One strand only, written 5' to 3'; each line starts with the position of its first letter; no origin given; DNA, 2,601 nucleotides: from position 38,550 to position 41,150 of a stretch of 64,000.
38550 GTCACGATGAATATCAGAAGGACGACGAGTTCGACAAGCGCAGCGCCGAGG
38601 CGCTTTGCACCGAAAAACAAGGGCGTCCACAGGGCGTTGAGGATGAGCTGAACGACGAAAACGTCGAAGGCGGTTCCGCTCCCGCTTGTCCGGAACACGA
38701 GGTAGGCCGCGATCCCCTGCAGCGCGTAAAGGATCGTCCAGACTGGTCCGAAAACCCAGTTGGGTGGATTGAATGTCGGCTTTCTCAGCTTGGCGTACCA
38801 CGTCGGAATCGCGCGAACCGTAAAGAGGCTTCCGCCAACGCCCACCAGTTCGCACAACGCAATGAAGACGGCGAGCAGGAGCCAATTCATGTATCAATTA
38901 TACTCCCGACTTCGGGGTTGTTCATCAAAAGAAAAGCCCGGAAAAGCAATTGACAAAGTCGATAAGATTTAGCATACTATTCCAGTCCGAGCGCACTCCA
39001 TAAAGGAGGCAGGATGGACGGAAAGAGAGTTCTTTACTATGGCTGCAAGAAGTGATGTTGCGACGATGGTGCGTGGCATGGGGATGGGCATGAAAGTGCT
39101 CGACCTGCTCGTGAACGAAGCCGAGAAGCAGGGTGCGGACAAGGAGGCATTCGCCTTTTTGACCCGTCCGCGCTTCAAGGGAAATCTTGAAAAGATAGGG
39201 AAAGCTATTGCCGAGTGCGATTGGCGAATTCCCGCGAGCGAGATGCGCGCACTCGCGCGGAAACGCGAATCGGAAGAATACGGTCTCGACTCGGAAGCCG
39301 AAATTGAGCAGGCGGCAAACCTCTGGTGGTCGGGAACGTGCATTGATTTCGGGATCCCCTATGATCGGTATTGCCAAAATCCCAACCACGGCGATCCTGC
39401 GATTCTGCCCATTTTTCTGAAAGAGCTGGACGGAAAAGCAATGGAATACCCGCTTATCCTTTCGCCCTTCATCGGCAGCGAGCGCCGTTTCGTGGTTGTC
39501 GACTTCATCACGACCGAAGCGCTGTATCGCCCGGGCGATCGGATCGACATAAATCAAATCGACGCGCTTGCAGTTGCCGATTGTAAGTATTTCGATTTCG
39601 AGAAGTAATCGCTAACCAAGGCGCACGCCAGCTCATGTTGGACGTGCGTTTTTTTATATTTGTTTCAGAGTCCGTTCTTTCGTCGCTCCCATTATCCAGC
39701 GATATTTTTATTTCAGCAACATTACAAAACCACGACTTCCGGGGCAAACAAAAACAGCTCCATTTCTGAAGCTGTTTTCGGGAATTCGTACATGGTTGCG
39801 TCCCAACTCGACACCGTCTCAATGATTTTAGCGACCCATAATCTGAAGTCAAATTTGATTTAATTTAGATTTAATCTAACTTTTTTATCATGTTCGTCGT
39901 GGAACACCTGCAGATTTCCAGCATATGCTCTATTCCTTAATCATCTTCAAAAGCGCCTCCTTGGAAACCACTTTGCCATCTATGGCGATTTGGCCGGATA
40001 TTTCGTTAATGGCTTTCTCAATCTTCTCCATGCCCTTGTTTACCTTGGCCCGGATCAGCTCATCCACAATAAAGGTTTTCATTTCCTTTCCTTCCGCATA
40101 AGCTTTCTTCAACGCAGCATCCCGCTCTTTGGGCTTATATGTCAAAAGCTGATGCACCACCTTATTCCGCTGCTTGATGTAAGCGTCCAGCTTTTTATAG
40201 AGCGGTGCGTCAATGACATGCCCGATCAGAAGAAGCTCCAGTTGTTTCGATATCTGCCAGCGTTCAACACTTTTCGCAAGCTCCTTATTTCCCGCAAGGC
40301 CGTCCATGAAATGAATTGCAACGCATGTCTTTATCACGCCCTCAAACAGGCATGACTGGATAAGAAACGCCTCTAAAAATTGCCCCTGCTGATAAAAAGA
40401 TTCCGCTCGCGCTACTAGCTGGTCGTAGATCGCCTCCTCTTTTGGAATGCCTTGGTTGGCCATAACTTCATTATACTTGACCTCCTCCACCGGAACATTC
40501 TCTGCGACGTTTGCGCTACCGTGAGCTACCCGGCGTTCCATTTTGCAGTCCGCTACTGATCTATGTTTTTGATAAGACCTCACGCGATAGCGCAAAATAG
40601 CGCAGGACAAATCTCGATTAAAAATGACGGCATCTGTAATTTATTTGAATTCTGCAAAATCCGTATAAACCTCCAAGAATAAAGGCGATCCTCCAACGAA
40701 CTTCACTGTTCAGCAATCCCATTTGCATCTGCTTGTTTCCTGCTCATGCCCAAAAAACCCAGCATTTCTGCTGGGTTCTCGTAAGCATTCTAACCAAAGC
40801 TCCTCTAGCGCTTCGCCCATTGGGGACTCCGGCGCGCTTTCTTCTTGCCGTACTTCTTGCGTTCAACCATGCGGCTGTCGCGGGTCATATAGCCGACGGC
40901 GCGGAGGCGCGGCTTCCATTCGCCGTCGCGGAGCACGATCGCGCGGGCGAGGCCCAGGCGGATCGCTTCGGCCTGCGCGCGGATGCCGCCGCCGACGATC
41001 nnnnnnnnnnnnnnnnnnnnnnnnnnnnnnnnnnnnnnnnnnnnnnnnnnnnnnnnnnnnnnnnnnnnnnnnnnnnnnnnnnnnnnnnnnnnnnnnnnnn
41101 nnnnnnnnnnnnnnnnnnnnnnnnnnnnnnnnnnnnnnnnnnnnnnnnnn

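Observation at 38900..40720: AT-rich island between tspO and the rplM-rpsI operon encoding two orphan proteins, one with a weak HEPN-like Rx4H match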

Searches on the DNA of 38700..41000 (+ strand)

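Call 53: search_rna_families(source=window, start=38700, end=41000, threshold=evalue, max_evalue=1)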
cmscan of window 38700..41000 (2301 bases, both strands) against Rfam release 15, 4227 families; matches with E-value up to 1: 1.
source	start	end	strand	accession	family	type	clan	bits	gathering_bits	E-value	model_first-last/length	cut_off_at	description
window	39858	39938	-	RF02029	sraA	Gene; sRNA;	-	28.7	56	0.095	1-95/95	no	sraA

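Call 86: search_rna_families(source=window, start=38940, end=39075, threshold=evalue, max_evalue=10)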
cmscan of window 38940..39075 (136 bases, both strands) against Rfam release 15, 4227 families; matches with E-value up to 10: 0.
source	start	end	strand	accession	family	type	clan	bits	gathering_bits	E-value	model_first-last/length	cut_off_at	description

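Call 87: search_rna_families(source=L054, start=2902, end=3037, threshold=evalue, max_evalue=10)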
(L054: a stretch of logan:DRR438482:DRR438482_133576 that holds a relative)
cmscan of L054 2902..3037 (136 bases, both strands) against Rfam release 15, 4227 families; matches with E-value up to 10: 0.
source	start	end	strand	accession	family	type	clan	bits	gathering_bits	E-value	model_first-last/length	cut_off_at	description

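Call 92: build_rna_model(alignment_id=A9, structure=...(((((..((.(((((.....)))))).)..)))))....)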
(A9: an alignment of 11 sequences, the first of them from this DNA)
Model R1 built from alignment A9 (11 sequences, 42 columns); structure: as given.
model positions 41; base pairs 12; branch points 0; effective number of sequences 11; information 1.137 bits per position. Calibrated on 0.2 Mb of random sequence (short: E-values are rough).
structure used (alignment columns):
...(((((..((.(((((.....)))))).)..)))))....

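Call 94: search_with_rna_model(model_id=R1, sources=[window, L002, L003, L007, L008, L009, L010, L011, L012, L013, L015, L016, L017, L018, L019, L020, L022, L023, L025, L026, L027, L028, L029, L030, L031, L032, L033, L034, L035, L036, L037, L038, L039, L040, L041, L042, L043, L044, L045, L046, L047, L048, L049, L051, L052, L054, L055, L057, L059, L061], max_evalue=10)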
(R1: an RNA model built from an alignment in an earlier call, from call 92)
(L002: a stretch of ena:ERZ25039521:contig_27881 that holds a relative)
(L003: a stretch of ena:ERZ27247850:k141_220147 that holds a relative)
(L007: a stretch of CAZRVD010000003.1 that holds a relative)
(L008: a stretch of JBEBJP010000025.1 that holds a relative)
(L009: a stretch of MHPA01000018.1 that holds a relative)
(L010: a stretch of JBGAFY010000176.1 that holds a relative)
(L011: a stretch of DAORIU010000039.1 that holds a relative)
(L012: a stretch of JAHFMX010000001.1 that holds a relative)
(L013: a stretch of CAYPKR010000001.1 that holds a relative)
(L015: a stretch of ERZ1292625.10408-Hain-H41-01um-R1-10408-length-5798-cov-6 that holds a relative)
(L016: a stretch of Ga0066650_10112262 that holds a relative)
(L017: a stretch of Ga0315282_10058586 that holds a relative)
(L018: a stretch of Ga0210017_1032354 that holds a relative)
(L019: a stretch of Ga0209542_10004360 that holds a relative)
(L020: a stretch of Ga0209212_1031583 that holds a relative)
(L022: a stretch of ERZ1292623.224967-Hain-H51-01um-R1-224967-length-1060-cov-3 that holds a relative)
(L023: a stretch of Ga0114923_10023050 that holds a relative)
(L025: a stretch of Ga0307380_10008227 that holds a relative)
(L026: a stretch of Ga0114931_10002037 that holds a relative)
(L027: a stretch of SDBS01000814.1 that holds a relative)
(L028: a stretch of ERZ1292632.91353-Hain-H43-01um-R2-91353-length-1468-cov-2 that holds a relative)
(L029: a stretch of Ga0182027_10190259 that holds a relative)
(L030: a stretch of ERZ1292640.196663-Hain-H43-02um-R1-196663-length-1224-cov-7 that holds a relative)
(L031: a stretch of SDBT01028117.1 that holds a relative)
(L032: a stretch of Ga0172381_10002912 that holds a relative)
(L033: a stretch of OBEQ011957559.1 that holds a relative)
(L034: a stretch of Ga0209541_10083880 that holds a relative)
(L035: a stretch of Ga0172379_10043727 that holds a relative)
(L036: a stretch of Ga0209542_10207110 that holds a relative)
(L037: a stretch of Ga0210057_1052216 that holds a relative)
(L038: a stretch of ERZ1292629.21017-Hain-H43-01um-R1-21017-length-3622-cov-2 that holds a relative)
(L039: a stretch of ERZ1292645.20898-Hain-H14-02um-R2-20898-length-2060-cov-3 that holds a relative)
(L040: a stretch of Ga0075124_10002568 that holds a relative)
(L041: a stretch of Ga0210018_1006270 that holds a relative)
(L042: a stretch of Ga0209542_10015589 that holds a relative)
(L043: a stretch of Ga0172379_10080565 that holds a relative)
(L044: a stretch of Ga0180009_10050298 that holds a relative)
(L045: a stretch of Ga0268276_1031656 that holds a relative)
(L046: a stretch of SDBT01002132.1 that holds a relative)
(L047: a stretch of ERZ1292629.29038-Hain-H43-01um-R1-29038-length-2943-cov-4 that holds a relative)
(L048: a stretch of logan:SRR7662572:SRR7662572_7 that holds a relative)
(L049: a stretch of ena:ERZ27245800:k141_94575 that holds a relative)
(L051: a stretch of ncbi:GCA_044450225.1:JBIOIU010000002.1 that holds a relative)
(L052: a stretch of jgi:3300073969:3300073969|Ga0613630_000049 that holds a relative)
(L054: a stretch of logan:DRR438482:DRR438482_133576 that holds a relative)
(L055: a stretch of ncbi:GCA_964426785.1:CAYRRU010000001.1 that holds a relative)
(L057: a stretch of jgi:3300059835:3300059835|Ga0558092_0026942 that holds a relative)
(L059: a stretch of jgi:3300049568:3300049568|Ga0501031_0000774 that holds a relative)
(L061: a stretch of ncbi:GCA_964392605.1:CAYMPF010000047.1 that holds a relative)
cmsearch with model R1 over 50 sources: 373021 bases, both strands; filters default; matches with E-value up to 10: 12.
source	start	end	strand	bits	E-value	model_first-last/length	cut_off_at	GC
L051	4945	4985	+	58.4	7.9e-14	1-41/41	no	0.59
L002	5945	5986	+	54.7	9.1e-13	1-41/41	no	0.6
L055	2947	2988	+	53.9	1.6e-12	1-41/41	no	0.57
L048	1364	1404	+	53.8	1.7e-12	1-41/41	no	0.59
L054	2947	2987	+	53.2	2.5e-12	1-41/41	no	0.63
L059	2970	3010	+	52.9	3.2e-12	1-41/41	no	0.63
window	38982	39023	+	52.5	4e-12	1-41/41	no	0.6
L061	163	203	+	49.6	2.8e-11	1-41/41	no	0.61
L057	2947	2987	+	47.9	8.5e-11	1-41/41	no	0.54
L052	4948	4987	+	47.1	1.5e-10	1-41/41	no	0.6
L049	4945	4985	+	46.6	2e-10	1-41/41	no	0.54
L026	6653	6688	+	10.3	6.5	1-41/41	no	0.5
